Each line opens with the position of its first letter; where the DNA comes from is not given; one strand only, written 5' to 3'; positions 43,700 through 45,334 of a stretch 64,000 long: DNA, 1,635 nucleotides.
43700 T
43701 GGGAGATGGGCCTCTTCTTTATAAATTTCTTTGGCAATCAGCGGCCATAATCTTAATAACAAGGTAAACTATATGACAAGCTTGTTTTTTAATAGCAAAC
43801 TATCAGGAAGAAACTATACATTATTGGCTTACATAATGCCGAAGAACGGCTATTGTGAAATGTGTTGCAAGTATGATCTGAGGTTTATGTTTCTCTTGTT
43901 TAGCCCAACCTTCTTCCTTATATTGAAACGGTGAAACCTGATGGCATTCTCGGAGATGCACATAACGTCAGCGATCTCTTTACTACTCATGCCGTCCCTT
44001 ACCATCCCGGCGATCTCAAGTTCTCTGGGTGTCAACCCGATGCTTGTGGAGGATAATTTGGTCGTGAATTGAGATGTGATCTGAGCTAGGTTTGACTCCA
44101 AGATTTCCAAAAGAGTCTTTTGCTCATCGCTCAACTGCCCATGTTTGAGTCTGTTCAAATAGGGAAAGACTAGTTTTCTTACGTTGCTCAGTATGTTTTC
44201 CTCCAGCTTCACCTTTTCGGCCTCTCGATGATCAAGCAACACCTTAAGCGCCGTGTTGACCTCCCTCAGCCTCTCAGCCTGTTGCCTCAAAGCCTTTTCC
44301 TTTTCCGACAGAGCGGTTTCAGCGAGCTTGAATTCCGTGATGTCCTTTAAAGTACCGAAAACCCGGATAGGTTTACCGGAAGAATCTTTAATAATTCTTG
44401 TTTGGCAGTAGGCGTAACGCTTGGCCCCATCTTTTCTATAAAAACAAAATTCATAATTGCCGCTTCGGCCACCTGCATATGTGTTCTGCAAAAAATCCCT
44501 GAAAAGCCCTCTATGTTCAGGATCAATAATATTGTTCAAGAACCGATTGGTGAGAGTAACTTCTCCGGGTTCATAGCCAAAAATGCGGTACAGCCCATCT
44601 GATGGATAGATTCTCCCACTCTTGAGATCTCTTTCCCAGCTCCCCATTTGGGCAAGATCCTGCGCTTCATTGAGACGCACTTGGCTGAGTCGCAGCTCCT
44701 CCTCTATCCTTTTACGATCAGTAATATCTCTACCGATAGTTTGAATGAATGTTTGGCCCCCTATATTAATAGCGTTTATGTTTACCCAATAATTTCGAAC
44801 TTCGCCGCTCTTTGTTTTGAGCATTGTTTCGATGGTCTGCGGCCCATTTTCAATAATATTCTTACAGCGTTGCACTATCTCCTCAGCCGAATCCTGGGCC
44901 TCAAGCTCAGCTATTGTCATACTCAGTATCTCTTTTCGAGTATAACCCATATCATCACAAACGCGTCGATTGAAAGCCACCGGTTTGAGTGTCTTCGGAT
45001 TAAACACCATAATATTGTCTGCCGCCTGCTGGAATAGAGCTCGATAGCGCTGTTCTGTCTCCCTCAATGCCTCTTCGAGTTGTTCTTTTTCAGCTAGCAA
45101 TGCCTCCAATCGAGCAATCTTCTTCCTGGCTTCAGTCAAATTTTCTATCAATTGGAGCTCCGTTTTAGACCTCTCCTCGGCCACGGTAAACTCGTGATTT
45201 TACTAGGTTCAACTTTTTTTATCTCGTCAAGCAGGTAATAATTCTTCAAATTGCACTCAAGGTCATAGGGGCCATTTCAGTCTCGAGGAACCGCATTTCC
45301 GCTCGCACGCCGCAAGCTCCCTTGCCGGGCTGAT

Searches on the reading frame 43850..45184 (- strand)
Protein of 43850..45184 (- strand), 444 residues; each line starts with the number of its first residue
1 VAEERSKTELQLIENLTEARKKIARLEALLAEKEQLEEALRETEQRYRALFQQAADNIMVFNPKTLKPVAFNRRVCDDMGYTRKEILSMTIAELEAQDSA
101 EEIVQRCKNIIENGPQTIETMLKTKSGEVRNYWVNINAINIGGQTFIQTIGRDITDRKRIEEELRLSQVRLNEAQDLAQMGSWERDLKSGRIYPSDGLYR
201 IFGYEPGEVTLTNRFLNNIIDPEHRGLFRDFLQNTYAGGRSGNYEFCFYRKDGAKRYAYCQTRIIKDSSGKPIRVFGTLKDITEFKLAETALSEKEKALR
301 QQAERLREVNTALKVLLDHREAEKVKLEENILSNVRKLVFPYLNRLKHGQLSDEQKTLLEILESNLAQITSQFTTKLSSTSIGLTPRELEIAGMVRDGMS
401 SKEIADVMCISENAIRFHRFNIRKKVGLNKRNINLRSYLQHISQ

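Call 50: search_protein_families(library=pfam, proteins=[window:43850-45184:-], max_evalue=0.00001)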
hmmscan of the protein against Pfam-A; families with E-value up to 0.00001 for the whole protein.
window:43850-45184:- (444 aa): 5 families
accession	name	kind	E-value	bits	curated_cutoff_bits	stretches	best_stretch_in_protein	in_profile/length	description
PF08447.18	PAS_3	-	9e-19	68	25.6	1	192-278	2-88/89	PAS fold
PF13426.13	PAS_9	-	4.2e-17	62.7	27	2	58-156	3-103/103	PAS domain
PF00196.25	GerE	-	4.2e-12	45.9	23.5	1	384-431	3-50/57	Bacterial regulatory proteins, luxR family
PF08448.16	PAS_4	-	2.5e-08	34.5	23.1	0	211-286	35-109/110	PAS fold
PF00989.32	PAS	-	7.3e-08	32.8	22.6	0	199-282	31-113/113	PAS fold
